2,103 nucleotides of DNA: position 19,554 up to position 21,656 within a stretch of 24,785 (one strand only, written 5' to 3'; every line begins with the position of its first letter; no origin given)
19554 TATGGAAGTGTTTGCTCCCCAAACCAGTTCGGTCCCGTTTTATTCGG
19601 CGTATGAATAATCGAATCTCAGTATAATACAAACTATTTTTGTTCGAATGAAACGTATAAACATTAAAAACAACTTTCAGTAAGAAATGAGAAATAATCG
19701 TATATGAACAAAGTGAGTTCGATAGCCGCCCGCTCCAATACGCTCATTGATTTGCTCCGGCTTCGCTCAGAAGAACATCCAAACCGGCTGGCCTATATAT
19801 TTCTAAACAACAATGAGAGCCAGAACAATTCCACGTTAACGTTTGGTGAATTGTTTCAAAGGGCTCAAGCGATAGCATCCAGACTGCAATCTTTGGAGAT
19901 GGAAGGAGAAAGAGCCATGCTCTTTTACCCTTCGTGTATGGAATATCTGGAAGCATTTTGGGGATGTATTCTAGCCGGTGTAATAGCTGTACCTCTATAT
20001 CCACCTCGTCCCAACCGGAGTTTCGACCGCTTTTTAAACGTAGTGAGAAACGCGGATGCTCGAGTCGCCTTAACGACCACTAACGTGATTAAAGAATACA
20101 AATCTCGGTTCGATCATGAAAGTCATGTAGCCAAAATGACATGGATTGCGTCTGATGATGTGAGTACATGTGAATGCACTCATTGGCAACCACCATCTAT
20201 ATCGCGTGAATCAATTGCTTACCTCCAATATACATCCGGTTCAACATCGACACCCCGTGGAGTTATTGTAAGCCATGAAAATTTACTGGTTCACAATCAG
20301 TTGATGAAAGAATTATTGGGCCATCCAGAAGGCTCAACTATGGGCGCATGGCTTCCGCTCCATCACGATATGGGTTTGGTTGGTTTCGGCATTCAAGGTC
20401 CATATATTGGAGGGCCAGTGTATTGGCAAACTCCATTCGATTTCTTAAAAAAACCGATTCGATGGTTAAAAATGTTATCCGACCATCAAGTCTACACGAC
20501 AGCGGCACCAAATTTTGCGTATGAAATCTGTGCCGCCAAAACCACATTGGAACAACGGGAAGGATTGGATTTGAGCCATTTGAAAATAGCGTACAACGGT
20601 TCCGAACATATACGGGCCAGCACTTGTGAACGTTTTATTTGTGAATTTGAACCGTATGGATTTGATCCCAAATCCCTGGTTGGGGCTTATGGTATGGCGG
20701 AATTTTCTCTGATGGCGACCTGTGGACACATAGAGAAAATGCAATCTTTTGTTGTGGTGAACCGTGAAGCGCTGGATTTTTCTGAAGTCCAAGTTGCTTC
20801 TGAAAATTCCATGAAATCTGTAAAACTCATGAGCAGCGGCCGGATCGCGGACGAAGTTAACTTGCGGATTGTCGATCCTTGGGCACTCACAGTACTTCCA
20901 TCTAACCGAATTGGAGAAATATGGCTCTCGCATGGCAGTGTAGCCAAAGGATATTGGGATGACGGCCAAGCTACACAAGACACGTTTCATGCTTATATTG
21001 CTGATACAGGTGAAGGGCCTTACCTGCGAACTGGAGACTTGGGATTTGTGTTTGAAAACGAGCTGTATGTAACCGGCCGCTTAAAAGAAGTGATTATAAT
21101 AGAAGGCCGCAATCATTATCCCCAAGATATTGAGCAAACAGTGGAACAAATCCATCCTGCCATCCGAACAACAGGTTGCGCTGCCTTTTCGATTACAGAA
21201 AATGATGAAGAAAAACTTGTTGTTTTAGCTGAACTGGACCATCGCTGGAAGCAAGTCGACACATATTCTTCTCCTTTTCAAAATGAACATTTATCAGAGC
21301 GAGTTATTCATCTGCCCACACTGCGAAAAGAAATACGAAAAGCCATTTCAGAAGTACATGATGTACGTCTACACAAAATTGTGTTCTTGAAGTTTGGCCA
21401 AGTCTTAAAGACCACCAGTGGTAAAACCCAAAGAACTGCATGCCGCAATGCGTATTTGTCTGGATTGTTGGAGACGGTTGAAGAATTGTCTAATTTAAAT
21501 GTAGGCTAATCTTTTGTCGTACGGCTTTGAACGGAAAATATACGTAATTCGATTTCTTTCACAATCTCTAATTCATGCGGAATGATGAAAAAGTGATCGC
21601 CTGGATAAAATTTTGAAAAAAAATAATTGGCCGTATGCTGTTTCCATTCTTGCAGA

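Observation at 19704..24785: Start of a lipid-primed PKS / hybrid PKS-NRPS biosynthetic gene cluster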

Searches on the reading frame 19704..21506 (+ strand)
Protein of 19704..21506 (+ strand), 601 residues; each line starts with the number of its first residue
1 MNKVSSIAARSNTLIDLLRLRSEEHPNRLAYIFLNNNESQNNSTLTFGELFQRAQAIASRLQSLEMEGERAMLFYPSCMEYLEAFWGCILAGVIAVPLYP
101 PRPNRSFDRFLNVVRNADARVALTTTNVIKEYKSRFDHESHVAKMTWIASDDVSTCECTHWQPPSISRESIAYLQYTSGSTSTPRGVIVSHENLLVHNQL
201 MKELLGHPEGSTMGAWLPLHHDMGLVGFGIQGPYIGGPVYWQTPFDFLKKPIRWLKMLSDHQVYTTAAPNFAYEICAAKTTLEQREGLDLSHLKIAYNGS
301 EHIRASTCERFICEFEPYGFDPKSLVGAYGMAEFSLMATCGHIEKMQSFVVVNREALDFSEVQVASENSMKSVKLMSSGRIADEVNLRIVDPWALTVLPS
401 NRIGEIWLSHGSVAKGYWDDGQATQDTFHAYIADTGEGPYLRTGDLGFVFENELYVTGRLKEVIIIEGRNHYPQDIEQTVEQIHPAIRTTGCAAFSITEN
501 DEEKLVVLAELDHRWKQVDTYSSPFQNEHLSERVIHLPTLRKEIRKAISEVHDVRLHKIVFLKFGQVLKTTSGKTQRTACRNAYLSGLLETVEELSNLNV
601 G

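Call 8: search_protein_families(library=pfam, proteins=[window:19704-21506:+], max_evalue=0.001)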
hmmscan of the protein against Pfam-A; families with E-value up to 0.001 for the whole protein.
window:19704-21506:+ (601 aa): 3 families
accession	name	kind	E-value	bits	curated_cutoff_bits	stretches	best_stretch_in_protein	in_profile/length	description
PF00501.34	AMP-binding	-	3.1e-54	184.7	29.9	1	21-418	4-384/384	AMP-binding enzyme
PF23024.1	AMP-dom_DIP2-like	-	3.7e-13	49.9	27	1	461-513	1-49/110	Disco-interacting protein 2-like, AMP domain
PF24919.1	Mug62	-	9.4e-08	32.3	27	1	465-591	27-149/164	Meiotically up-regulated gene 62 protein-like domain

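Call 10: search_solved_structures(query=window:19704-21506:+, max_evalue=1e-10, show_alignments=2)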
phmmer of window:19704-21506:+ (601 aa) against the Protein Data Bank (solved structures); distinct sequences matched with E-value up to 1e-10: 61 (the best 60 are shown).
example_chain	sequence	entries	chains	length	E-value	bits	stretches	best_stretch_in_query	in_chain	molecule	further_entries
7r7f_A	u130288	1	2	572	3.7e-138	465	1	13-594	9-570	Polyketide synthase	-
7r7e_A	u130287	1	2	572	3.9e-138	464.9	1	13-594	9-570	Polyketide synthase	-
7r7g_A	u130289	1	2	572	1.3e-137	463.2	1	13-594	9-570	Polyketide synthase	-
3kxw_A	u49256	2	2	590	3.7e-114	385.7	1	12-590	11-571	Saframycin Mx1 synthetase B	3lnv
5d6j_A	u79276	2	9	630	1.2e-91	311.4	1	26-590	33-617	Acyl-CoA synthase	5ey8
5icr_A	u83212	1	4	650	1.3e-91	311.3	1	26-590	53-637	Acyl-CoA synthase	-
5ey9_A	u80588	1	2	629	1.5e-85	291.2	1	26-590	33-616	Long-chain-fatty-acid--AMP ligase FadD32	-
5hm3_A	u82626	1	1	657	1.7e-85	291.1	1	24-590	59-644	Long-chain-fatty-acid--AMP ligase FadD32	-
8hd4_A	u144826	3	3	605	7.2e-84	285.7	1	16-584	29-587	Long-chain-fatty-acid--AMP ligase FadD23 | Fatty-acid-CoA ligase FadD23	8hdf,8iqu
7wua_A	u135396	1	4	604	4.5e-71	243.4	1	49-513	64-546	Acyl-CoA synthase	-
5d6n_A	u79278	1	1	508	3.5e-68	233.9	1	26-460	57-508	Acyl-CoA synthase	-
8hcz_A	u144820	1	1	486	1.1e-66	229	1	16-463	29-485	Long-chain-fatty-acid--AMP ligase FadD23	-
3e53_A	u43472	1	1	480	5.6e-62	213.4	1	18-459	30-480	FATTY-ACID-CoA LIGASE FADD28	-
3t5a_A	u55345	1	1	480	7.2e-61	209.8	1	18-459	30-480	Long-chain-fatty-acid--AMP ligase FadD28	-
3pbk_A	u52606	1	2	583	2e-58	201.7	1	40-505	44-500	Fatty Acyl-Adenylate Ligase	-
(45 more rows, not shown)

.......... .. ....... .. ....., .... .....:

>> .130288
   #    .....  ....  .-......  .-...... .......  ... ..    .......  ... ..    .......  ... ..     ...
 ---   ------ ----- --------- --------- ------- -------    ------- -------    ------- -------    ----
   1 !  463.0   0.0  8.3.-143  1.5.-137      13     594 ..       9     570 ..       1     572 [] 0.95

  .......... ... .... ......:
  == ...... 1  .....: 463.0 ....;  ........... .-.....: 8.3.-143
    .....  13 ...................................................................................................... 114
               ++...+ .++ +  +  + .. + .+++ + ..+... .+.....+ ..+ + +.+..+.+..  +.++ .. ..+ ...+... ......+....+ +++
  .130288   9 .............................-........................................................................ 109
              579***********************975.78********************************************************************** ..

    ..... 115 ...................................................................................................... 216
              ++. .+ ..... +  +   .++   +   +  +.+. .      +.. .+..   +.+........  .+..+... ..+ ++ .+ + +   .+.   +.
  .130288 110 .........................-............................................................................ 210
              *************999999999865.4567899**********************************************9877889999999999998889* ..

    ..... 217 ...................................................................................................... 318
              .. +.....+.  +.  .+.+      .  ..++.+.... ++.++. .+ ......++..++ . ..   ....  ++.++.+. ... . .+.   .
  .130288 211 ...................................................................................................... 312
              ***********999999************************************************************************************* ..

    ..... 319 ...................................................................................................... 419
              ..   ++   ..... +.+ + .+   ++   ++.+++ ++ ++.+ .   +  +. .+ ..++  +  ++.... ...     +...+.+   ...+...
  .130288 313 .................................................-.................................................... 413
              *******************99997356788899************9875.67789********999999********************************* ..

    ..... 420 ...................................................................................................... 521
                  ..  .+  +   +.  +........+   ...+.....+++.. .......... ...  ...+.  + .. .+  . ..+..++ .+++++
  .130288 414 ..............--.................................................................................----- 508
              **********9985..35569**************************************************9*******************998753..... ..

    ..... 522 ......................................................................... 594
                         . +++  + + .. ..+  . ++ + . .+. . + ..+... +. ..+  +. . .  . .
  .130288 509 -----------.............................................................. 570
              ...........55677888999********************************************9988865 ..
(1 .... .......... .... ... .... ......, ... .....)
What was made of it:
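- In call 10 most of the listed best-scoring matches of non-FAAL adenylate-forming enzymes stop at residue 342-343 or begin at 372-377. The best solved FAAL match carries the depositor name 'Polyketide synthase' (call 10).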

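Call 11: find_encoding_contigs(protein=window:19704-21506:+, flank=10000, max_places=6)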
Protein window:19704-21506:+ (601 aa): no gene with exactly this product is on record in the collection.

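Call 18: find_homologous_proteins(query=window:19704-21506:+, max_evalue=1e-30)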
Query window:19704-21506:+ (601 aa): 8000 proteins with E <= 1e-30 among 8000 candidates; the best 120 are listed.
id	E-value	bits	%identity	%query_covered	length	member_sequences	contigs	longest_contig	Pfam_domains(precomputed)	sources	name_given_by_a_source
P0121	0.0e+0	1392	100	100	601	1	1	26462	PF00501.35,PF24919.1,PF23024.2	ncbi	-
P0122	4.8e-227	773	57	99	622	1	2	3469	PF00501.35,PF24919.1,PF23024.2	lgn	-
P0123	1.2e-223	762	56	97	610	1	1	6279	PF00501.35,PF24919.1,PF23024.2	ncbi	-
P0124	2.8e-220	751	56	98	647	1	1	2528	PF00501.35,PF23024.2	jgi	jgi:acyl-CoA synthetase (AMP-forming)/AMP-acid ligase II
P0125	1.3e-160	554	46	97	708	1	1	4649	PF00501.35,PF24919.1,PF23024.2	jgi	jgi:acyl-CoA synthetase (AMP-forming)/AMP-acid ligase II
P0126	1.2e-158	548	46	97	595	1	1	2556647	PF00501.35,PF23024.2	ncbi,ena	-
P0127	7.5e-158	545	44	97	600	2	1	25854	PF00501.35,PF24919.1,PF23024.2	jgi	jgi:acyl-CoA synthetase (AMP-forming)/AMP-acid ligase II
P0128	3.0e-157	543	43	97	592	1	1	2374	PF00501.35,PF24919.1,PF23024.2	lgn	-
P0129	8.8e-156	538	44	97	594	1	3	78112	PF00501.35,PF24919.1,PF23024.2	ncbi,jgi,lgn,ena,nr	ncbi:MAG: Long-chain-fatty-acid--CoA ligase [Firmicutes bacterium]|nr:Long-chain-fatty-acid--CoA lig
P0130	2.1e-155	537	44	97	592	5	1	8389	PF00501.35,PF24919.1,PF23024.2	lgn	-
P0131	3.3e-155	536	44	97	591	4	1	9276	PF00501.35,PF23024.2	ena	-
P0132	4.2e-155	536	43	98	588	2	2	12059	PF00501.35,PF24919.1,PF23024.2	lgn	-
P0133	4.4e-155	536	44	99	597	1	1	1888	PF00501.35,PF24919.1,PF23024.2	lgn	-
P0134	1.2e-154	534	43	99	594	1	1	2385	PF00501.35,PF24919.1,PF23024.2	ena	-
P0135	1.6e-154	534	43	97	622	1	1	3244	PF00501.35,PF24919.1,PF23024.2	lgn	-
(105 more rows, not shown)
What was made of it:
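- Closest known: Cyanobacterial FAAL-initiated hybrid PKS/NRPS lipopeptide clusters. Same: PuwC is among the FAAL homologues at 42% identity (call 18).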

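Call 19: find_encoding_contigs(protein=P0121, flank=10000, max_places=4)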
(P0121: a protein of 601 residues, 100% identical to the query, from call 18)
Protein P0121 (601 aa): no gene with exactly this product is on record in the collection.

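Call 20: list_cluster_members(proteins=[P0121, P0122, P0123, P0124])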
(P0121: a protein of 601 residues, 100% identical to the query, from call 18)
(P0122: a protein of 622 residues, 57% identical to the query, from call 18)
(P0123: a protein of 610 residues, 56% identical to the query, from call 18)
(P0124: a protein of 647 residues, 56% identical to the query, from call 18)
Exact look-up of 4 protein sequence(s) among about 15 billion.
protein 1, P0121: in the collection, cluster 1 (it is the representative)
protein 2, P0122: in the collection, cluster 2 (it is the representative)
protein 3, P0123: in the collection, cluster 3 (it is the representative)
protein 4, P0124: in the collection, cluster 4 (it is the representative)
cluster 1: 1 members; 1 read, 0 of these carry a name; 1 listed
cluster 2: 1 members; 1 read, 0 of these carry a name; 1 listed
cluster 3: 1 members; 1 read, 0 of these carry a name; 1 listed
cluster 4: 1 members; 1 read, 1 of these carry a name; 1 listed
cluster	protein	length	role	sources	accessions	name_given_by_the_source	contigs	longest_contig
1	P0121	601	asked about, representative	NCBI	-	-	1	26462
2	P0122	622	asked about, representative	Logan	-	-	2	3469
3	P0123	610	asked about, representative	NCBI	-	-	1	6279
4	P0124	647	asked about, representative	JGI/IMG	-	acyl-CoA synthetase (AMP-forming)/AMP-acid ligase II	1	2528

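Call 21: find_encoding_contigs(protein=P0123, flank=10000, max_places=4)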
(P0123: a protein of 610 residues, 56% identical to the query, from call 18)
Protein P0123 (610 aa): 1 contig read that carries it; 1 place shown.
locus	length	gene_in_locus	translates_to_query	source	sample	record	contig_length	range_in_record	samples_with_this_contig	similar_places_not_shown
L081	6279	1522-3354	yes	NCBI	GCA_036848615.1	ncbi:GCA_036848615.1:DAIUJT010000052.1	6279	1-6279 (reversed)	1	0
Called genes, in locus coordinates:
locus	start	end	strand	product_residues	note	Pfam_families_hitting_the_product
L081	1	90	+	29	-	?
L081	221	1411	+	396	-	PF03403:PAF-AH_p_II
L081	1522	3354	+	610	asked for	PF00501:AMP-binding, PF24919:Mug62, PF23024:AMP-dom_DIP2-like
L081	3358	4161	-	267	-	PF00975:Thioesterase, PF12697:Abhydrolase_6 (weak)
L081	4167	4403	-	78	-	PF03621:MbtH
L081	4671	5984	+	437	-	PF01408:GFO_IDH_MocA, PF19051:GFO_IDH_MocA_C2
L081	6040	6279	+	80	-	?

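Call 22: find_encoding_contigs(protein=P0122, flank=10000, max_places=4)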
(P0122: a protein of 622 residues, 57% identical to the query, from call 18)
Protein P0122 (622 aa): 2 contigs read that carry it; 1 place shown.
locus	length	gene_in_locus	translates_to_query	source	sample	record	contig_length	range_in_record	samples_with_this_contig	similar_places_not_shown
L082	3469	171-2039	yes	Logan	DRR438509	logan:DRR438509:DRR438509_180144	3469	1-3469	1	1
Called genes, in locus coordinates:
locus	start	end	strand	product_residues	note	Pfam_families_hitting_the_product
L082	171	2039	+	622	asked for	PF00501:AMP-binding, PF24919:Mug62 (weak), PF23024:AMP-dom_DIP2-like (weak)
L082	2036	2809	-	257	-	PF00975:Thioesterase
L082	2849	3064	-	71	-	PF03621:MbtH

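Call 23: find_encoding_contigs(protein=P0124, flank=10000, max_places=4)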
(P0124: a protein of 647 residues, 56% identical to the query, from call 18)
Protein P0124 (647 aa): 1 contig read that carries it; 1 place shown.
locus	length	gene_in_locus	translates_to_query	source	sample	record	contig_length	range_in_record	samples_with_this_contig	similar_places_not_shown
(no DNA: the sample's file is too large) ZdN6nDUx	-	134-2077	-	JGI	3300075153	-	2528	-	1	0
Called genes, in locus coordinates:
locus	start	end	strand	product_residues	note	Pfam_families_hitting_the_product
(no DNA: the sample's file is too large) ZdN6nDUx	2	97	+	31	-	?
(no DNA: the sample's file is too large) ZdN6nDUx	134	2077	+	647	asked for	PF00501:AMP-binding, PF23024:AMP-dom_DIP2-like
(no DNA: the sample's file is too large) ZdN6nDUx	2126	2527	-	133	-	?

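Call 30: find_encoding_contigs(protein=P0126, flank=10000, max_places=2)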
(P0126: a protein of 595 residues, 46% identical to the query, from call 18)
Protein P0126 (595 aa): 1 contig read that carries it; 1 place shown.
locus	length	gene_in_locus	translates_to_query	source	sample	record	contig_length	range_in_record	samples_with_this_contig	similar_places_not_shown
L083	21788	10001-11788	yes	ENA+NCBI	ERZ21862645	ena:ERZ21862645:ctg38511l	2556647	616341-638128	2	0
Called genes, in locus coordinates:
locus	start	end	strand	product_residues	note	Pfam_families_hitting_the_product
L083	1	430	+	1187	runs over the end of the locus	-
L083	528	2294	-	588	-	PF00474:SSF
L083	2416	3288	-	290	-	-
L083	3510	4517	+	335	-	-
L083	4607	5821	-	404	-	-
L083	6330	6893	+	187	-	PF05128:DUF697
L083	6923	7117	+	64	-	-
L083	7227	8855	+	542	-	PF00005:ABC_tran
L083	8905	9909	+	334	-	PF01145:Band_7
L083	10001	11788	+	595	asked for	PF00501:AMP-binding, PF23024:AMP-dom_DIP2-like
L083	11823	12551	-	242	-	PF00975:Thioesterase, PF12697:Abhydrolase_6 (weak)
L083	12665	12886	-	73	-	PF03621:MbtH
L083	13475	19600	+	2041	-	PF00550:PP-binding, PF00109:ketoacyl-synt, PF02801:Ketoacyl-synt_C, PF16197:KAsynt_C_assoc, PF22621:CurL-like_PKS_C, PF00698:Acyl_transf_1, PF08242:Methyltransf_12, PF13489:Methyltransf_23, +7 more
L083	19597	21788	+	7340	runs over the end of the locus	PF00668:Condensation, PF18563:TubC_N, PF00501:AMP-binding, PF00550:PP-binding, PF00668:Condensation, PF13193:AMP-binding_C, PF00501:AMP-binding, PF13193:AMP-binding_C, +20 more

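Call 31: find_encoding_contigs(protein=P0127, flank=10000, max_places=2)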
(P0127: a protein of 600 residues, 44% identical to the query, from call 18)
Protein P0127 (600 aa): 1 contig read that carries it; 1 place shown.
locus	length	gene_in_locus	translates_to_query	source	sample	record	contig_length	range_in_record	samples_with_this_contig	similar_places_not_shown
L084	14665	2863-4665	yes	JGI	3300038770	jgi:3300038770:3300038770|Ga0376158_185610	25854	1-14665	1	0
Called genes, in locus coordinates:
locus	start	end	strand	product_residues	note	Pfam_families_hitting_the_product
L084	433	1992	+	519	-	PF13458:Peripla_BP_6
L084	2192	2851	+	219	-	PF22624:AASDHPPT_N, PF01648:ACPS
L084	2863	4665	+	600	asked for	PF00501:AMP-binding, PF23024:AMP-dom_DIP2-like (weak), PF24919:Mug62 (weak)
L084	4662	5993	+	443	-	PF00550:PP-binding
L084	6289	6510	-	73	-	-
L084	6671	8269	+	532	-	PF00082:Peptidase_S8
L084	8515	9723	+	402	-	-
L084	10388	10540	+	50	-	-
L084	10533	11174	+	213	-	-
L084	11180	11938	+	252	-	PF00005:ABC_tran, PF02463:SMC_N (faint), PF13304:AAA_21 (faint)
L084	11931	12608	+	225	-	PF00005:ABC_tran, PF13304:AAA_21 (faint)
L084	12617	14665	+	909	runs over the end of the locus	PF12704:MacB_PCD, PF02687:FtsX (weak), PF12704:MacB_PCD, PF02687:FtsX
